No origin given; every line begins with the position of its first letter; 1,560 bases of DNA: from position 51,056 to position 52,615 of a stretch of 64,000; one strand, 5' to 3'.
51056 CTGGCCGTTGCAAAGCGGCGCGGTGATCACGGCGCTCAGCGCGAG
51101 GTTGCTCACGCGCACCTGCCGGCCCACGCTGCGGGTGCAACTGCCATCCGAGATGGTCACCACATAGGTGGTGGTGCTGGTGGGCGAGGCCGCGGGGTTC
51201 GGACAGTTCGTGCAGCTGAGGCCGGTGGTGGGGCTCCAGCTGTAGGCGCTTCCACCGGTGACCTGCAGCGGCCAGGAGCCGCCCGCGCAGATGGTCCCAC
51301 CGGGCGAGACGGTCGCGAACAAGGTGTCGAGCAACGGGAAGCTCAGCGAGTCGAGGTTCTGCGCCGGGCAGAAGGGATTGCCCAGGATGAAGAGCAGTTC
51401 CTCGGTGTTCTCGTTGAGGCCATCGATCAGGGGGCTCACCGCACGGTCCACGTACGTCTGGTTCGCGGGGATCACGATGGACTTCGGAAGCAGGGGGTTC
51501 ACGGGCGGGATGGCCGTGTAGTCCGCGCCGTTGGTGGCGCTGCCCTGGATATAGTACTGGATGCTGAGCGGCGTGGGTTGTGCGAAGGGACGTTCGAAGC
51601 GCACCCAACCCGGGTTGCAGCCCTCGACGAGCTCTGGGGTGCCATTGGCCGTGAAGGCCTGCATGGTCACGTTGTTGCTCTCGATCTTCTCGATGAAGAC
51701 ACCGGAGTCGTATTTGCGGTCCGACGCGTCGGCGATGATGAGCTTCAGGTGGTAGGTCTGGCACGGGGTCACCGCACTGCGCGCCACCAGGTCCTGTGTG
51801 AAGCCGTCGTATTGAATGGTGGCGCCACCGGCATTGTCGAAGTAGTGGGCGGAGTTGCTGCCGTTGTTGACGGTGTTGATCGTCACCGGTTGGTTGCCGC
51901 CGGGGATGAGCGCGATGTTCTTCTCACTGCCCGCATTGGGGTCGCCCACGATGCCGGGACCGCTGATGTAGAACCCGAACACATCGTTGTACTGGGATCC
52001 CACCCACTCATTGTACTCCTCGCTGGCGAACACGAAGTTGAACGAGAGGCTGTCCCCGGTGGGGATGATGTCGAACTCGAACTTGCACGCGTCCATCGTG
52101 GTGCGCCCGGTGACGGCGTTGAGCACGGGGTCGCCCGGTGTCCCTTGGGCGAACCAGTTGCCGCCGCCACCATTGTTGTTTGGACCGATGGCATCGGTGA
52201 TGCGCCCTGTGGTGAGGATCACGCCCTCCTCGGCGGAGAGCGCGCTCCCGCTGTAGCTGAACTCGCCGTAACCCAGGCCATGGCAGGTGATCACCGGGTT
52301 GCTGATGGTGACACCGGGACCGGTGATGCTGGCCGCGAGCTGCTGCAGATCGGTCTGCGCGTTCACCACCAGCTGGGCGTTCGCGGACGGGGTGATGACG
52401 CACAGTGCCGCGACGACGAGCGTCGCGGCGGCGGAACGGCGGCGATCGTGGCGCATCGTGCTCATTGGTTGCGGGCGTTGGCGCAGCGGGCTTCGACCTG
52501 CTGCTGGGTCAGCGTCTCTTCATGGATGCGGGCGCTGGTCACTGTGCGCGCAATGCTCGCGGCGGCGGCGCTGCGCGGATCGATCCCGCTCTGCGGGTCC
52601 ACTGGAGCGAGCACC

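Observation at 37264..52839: SprB-like gliding-adhesin locus: small coupled secreted protein, 12.3-kb type-B-CTD adhesin, PorP/SprF and a PorE-like OmpA lipoprotein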

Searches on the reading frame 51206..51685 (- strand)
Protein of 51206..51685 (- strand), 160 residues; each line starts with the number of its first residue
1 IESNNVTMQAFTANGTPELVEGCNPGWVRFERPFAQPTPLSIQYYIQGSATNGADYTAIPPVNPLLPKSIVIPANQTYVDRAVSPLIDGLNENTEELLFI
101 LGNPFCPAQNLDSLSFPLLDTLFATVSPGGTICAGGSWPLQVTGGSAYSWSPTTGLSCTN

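Call 63: search_protein_families(library=ncbifam, proteins=[window:51206-51685:-], max_evalue=1)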
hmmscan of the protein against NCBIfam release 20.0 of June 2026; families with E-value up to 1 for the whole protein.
window:51206-51685:- (160 aa): 0 families

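Call 64: search_protein_families(library=pfam, proteins=[window:51206-51685:-], max_evalue=1)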
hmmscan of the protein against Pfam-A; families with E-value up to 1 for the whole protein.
window:51206-51685:- (160 aa): 0 families

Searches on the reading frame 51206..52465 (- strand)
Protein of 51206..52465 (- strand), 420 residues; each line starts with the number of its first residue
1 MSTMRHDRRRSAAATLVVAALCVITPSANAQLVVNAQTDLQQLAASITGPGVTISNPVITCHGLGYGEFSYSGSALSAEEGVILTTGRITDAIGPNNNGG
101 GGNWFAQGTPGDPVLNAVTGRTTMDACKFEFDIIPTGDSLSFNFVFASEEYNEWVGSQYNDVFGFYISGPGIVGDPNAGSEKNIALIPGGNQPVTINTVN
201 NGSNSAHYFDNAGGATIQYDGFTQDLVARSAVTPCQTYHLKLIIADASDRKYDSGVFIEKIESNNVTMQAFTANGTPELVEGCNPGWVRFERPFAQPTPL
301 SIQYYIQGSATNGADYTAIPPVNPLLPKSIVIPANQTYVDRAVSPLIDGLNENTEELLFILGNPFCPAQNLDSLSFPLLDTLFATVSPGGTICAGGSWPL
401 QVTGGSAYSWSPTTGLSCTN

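Call 48: find_homologous_proteins(query=window:51206-52465:-, max_evalue=0.00001)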
Query window:51206-52465:- (420 aa): 1064 proteins with E <= 0.00001 among 8000 candidates; the best 120 are listed.
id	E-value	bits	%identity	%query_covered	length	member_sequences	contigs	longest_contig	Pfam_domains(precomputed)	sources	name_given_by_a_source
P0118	1.1e-181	622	70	95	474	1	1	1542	PF26766.1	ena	-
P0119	1.8e-174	599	63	99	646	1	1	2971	PF26766.1,PF13573.13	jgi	-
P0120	1.2e-170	586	63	100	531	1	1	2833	PF26766.1,PF13573.13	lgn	-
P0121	3.0e-168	578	64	99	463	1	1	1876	PF26766.1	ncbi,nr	ncbi:MAG TPA: choice-of-anchor L domain-containing protein, partial [Flavobacteriales bacterium]|nr:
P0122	2.3e-160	552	63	96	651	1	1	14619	PF26766.1,PF13573.13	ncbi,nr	ncbi:MAG: choice-of-anchor L domain-containing protein, partial [Flavobacteriales bacterium]|nr:choi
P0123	5.4e-160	551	62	98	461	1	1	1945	PF26766.1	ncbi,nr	ncbi:MAG TPA: choice-of-anchor L domain-containing protein, partial [Flavobacteriales bacterium]|nr:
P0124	1.9e-152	526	60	97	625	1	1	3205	PF26766.1,PF13573.13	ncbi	ncbi:MAG: choice-of-anchor L domain-containing protein, partial [Flavobacteriales bacterium]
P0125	1.3e-148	513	59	97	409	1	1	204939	PF26766.1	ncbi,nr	ncbi:MAG: choice-of-anchor L domain-containing protein [Flavobacteriales bacterium]|nr:choice-of-anc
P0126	1.9e-148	513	89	61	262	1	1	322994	PF26766.1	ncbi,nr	ncbi:MAG: choice-of-anchor L domain-containing protein [Flavobacteriales bacterium]|nr:choice-of-anc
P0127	4.8e-147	508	64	86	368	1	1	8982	PF26766.1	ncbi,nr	ncbi:MAG: choice-of-anchor L domain-containing protein, partial [Bacteroidetes bacterium]|nr:choice-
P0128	6.2e-143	495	67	81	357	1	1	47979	PF26766.1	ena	-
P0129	1.7e-138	480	62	85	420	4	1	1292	PF26766.1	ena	-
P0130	1.7e-128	447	62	80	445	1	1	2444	PF26766.1,PF06429.19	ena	-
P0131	3.4e-127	443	53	95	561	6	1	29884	PF26766.1,PF13573.13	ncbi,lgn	-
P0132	4.6e-126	439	62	76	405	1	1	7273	PF26766.1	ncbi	-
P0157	1.8e-69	253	41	94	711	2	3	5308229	PF26766.1,PF13585.13,PF19081.7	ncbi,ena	-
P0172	2.7e-62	229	39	99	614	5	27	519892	PF26766.1,PF13585.13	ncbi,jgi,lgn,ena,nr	ncbi:MAG TPA: choice-of-anchor L domain-containing protein [Chitinophagales bacterium]|nr:choice-of-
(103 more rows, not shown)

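Call 83: predict_structure(alignment_id=A5)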
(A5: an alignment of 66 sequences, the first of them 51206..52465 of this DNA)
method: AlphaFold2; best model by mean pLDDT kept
length: 420 residues; sequences in the alignment: 66
mean_pLDDT: 89.2   pTM: 0.77
mean pLDDT of the five models: 89.2, 88.6, 87.7, 87.0, 85.9
residues with pLDDT >= 90: 272; 70-90: 120; 50-70: 25; < 50: 3
segments of 3 or more residues with pLDDT < 50: 1-3
pLDDT, mean of each block of 10 residues (from residue 1): 51 79 65 93 95 96 95 90 96 82 77 94 95 93 95 79 95 96 96 93 95 91 96 95 90 89 90 94 95 87 95 97 94 96 95 95 76 94 80 83 79 85
secondary structure, 60 per line:
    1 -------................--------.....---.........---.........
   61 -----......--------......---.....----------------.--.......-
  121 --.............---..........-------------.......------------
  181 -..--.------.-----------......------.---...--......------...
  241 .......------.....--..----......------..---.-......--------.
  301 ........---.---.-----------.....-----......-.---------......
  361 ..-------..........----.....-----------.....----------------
elements in order: H8-23 E32-36 H40-47 E52-60 E66-71 E80-85 H89-92 H113-119 E123-135 E139-148 E162-168 E208-210 E221-223 E226-231 E238-247 E254-258 E267-272 E286-291 E300-308 E328-332 E338-343 E355-362 E370-379 E384-388 E400-404

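Call 97: find_encoding_contigs(protein=P0157, flank=6000, max_places=2)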
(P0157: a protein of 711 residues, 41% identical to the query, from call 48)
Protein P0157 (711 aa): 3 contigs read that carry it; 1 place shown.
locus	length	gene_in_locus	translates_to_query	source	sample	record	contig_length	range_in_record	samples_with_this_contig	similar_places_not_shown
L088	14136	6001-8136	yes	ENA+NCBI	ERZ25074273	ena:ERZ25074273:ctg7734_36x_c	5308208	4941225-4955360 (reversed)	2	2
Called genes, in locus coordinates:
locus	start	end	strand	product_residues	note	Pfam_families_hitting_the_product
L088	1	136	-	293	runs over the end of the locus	PF02621:VitK2_biosynth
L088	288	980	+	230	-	PF02224:Cytidylate_kin, PF13189:Cytidylate_kin2, PF13238:AAA_18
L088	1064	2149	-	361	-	PF00930:DPPIV_N (faint), PF26549:Tricorn_N, PF07676:PD40, PF26549:Tricorn_N (weak), PF26550:Tricorn_2nd (weak), PF26549:Tricorn_N (weak), PF07676:PD40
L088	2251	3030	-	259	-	PF03734:YkuD (weak)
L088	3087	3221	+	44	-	-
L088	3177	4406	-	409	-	PF00389:2-Hacid_dh, PF03446:NAD_binding_2 (faint), PF02826:2-Hacid_dh_C, PF22629:ACT_AHAS_ss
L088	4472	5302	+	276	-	PF01678:DAP_epimerase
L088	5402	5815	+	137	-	PF01878:EVE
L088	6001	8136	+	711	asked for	PF26766:Choice_anch_L, PF19081:Ig_7 (faint), PF13585:CHU_C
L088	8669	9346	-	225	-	PF01522:Polysacc_deac_1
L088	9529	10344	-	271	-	PF05138:PaaA_PaaC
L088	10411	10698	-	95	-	PF06243:PaaB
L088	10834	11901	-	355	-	PF06037:DUF922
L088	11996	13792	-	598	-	PF00009:GTP_EFTU, PF01926:MMR_HSR1 (faint), PF03144:GTP_EFTU_D2, PF14492:EFG_III (faint), PF00679:EFG_C, PF06421:LepA_C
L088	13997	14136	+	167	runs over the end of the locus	PF00583:Acetyltransf_1, PF13673:Acetyltransf_10, PF13508:Acetyltransf_7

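Call 98: find_encoding_contigs(protein=P0172, flank=6000, max_places=2)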
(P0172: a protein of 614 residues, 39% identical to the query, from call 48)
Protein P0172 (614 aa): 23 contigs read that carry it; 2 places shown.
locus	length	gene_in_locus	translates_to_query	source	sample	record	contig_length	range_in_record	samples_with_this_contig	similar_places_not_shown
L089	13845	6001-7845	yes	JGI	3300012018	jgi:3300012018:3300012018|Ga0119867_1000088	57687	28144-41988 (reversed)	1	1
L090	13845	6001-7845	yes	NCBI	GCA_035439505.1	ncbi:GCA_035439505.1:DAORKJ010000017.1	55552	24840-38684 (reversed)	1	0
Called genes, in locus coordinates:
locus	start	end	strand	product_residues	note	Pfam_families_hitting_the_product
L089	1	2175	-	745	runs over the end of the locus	PF00041:fn3 (faint), PF13091:PLDc_2, PF18962:Por_Secre_tail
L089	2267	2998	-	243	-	PF04199:Cyclase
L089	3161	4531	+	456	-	PF00919:UPF0004, PF04055:Radical_SAM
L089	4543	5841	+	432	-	PF01790:LGT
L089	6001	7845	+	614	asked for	PF26766:Choice_anch_L, PF13585:CHU_C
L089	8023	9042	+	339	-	PF11751:PorP_SprF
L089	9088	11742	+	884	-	PF13432:TPR_16 (faint), PF07676:PD40 (faint), PF00691:OmpA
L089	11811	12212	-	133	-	PF04241:DUF423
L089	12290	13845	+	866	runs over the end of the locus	PF13570:Beta-prop_ACSF4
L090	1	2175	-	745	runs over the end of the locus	PF00041:fn3 (faint), PF13091:PLDc_2, PF18962:Por_Secre_tail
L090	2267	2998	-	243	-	PF04199:Cyclase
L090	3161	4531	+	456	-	PF00919:UPF0004, PF04055:Radical_SAM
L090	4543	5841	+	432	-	PF01790:LGT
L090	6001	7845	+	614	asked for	PF26766:Choice_anch_L, PF13585:CHU_C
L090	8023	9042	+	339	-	PF11751:PorP_SprF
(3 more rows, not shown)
